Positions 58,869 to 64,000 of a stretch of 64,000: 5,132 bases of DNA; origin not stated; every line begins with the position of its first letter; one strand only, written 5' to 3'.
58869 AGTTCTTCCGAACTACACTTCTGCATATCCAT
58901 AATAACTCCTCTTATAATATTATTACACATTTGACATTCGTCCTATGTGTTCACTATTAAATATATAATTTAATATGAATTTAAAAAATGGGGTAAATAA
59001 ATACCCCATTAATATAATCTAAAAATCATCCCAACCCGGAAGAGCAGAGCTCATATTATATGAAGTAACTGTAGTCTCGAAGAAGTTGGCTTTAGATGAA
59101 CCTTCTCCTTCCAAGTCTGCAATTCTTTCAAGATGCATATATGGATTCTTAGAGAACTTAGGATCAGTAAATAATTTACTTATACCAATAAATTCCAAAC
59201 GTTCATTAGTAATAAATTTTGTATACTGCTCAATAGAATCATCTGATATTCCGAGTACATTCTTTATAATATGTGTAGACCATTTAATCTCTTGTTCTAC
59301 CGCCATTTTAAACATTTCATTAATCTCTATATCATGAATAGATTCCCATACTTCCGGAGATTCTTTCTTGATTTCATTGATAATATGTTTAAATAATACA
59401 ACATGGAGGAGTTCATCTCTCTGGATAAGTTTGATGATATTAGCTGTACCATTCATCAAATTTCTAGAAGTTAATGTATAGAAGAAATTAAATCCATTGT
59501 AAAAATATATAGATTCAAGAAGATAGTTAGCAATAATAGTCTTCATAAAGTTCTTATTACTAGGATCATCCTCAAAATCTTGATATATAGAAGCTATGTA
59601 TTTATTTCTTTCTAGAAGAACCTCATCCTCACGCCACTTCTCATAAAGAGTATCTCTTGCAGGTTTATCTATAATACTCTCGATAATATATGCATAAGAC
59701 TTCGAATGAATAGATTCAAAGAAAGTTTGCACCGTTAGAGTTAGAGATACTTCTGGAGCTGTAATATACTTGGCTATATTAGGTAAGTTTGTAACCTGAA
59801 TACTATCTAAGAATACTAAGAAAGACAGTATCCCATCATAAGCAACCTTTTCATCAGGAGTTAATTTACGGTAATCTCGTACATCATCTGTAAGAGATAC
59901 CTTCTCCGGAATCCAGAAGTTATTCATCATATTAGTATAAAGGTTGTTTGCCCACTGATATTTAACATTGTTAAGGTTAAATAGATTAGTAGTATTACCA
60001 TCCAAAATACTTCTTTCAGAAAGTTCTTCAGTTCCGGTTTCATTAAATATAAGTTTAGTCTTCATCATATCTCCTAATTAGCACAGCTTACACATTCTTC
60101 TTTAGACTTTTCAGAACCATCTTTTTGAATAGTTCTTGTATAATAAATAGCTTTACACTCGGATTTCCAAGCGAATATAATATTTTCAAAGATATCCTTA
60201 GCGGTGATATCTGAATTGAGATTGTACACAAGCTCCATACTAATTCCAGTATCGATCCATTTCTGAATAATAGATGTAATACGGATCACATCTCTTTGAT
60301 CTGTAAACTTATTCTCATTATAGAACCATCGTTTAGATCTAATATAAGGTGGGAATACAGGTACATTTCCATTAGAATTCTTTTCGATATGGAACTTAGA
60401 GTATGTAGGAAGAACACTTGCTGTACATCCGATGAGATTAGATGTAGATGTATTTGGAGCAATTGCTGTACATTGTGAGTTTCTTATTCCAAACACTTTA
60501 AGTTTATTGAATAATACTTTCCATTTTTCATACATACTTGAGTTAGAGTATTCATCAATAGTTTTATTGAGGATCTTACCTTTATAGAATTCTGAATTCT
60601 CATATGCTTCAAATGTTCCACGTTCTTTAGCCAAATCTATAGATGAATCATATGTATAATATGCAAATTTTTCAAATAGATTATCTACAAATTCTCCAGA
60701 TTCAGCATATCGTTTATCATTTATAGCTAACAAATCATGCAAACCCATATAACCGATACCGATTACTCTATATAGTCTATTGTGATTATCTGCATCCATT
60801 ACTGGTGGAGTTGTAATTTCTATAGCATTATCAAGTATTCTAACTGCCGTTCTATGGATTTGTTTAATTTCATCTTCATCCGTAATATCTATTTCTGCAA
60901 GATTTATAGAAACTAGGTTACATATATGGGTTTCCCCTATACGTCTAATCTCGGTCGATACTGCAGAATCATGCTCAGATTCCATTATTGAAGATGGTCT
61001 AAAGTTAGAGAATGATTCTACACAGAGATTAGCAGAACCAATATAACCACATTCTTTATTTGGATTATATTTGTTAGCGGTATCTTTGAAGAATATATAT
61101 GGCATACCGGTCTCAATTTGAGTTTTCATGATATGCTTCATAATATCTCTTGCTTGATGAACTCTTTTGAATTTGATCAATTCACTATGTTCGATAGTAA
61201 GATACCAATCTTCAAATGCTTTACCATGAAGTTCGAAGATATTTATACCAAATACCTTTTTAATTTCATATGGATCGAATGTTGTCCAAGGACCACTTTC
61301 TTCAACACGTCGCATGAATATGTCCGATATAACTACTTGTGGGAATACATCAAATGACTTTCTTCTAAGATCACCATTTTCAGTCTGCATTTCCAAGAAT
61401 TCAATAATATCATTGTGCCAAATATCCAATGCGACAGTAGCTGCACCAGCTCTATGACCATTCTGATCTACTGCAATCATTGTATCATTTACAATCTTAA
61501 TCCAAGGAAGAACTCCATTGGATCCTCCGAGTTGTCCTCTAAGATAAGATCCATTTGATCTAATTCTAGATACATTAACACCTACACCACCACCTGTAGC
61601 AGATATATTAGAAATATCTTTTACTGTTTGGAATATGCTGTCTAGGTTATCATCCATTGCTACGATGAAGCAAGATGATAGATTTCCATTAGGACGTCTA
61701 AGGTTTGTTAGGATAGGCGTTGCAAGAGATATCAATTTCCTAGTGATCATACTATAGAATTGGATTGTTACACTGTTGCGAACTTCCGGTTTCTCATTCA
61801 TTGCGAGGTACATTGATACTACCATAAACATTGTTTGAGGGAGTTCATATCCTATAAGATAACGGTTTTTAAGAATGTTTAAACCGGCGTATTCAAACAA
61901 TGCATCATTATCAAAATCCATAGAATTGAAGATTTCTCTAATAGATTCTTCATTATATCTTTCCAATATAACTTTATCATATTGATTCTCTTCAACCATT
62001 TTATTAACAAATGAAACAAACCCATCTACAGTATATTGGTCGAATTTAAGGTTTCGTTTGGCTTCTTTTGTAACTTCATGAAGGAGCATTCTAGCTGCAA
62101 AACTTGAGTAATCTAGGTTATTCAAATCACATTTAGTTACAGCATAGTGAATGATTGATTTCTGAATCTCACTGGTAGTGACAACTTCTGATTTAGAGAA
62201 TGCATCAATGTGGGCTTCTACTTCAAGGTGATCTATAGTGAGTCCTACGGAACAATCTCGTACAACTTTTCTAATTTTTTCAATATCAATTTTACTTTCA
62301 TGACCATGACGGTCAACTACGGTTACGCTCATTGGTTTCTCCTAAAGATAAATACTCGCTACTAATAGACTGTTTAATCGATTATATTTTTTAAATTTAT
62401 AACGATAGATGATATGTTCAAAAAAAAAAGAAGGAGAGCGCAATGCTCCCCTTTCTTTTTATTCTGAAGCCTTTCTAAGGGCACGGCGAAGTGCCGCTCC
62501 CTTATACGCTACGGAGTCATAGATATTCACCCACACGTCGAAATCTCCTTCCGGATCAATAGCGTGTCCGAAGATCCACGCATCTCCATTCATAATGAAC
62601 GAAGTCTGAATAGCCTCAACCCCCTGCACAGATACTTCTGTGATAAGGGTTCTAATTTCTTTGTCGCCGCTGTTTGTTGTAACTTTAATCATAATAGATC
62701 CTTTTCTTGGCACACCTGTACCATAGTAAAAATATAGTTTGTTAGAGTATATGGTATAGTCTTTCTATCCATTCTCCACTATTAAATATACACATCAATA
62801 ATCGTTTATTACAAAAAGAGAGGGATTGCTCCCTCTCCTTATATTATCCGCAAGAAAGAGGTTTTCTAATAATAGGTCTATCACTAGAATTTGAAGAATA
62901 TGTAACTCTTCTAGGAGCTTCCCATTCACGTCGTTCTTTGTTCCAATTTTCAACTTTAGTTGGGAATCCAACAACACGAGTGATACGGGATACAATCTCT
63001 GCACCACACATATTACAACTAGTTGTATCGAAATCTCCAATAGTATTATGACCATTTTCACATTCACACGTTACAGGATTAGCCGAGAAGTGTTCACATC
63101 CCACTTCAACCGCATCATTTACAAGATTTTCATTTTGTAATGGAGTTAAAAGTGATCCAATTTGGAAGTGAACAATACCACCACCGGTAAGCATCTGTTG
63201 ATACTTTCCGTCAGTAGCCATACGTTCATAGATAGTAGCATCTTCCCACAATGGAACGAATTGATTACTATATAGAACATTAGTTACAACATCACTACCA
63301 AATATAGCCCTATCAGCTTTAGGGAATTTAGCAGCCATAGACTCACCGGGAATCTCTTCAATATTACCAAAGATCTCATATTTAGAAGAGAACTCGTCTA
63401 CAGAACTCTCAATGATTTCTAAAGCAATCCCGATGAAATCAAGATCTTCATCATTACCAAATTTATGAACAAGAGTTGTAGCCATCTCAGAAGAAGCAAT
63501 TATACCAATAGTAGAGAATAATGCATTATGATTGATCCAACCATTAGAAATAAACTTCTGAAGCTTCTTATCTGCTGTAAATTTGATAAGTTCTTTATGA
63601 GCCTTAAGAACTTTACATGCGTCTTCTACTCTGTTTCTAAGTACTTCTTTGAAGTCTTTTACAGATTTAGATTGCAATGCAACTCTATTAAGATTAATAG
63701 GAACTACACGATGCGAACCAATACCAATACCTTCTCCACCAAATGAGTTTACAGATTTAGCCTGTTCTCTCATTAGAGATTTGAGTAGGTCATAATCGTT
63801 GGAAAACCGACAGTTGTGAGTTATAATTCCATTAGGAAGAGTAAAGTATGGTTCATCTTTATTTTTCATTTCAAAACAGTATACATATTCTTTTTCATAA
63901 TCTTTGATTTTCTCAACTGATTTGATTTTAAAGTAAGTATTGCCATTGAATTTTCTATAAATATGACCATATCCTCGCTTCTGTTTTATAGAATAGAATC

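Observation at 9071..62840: Dispersed family of self-contained early cassettes with reusable regulatory frames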

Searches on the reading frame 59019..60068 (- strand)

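Call 69: search_protein_families(library=pfam, max_evalue=0.01, proteins=[window:59019-60068:-])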
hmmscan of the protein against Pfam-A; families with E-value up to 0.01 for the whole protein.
window:59019-60068:- (349 aa): 1 family
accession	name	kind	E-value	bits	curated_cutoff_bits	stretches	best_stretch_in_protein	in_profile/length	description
PF00268.27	Ribonuc_red_sm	-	5.2e-81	272.5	33.6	1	30-309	2-281/281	Ribonucleotide reductase, small chain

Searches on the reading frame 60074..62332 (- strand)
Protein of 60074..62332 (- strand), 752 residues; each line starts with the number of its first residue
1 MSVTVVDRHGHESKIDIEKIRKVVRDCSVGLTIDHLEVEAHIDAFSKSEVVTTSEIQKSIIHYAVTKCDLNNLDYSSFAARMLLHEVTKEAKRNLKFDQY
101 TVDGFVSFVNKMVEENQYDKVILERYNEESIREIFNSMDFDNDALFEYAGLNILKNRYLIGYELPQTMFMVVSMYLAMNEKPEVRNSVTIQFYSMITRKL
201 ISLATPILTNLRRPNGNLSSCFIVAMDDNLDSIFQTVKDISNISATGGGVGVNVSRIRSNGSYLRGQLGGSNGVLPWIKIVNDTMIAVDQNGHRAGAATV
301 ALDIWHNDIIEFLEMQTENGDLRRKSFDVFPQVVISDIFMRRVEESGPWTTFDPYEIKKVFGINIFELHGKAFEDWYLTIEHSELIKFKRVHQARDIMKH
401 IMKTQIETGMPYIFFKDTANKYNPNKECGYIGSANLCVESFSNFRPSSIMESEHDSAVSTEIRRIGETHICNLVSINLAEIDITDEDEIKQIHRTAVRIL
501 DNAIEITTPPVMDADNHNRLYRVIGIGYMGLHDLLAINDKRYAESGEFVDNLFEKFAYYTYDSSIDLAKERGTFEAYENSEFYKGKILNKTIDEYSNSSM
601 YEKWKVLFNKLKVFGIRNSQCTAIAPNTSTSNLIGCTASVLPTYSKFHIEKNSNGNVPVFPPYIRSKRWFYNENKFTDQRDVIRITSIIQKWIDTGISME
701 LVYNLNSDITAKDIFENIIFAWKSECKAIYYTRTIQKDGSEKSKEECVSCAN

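Call 9: search_protein_families(library=pfam, proteins=[window:60074-62332:-])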
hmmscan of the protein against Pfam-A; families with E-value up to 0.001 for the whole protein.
window:60074-62332:- (752 aa): 3 families
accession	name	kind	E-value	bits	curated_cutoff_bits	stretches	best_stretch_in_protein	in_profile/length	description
PF02867.20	Ribonuc_red_lgC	-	4.4e-130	435.2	23.9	1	219-732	1-523/523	Ribonucleotide reductase, barrel domain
PF00317.26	Ribonuc_red_lgN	-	1.3e-15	57.7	28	1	145-216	2-77/77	Ribonucleotide reductase, all-alpha domain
PF03477.21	ATP-cone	-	0.00023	22.1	25.8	1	4-82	2-79/88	ATP cone domain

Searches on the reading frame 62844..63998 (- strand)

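Call 69: search_protein_families(library=pfam, max_evalue=0.01, proteins=[window:62844-63998:-])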
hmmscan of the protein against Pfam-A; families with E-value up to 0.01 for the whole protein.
window:62844-63998:- (384 aa): 2 families
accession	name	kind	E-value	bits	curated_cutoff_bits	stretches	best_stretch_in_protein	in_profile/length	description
PF13597.11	NRDD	-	1.4e-44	153.2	26.2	1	55-367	254-562/562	Anaerobic ribonucleoside-triphosphate reductase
PF11230.13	YjjI-like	-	0.00095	18.1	23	1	61-207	191-345/485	Glycyl radical enzyme YjjI-like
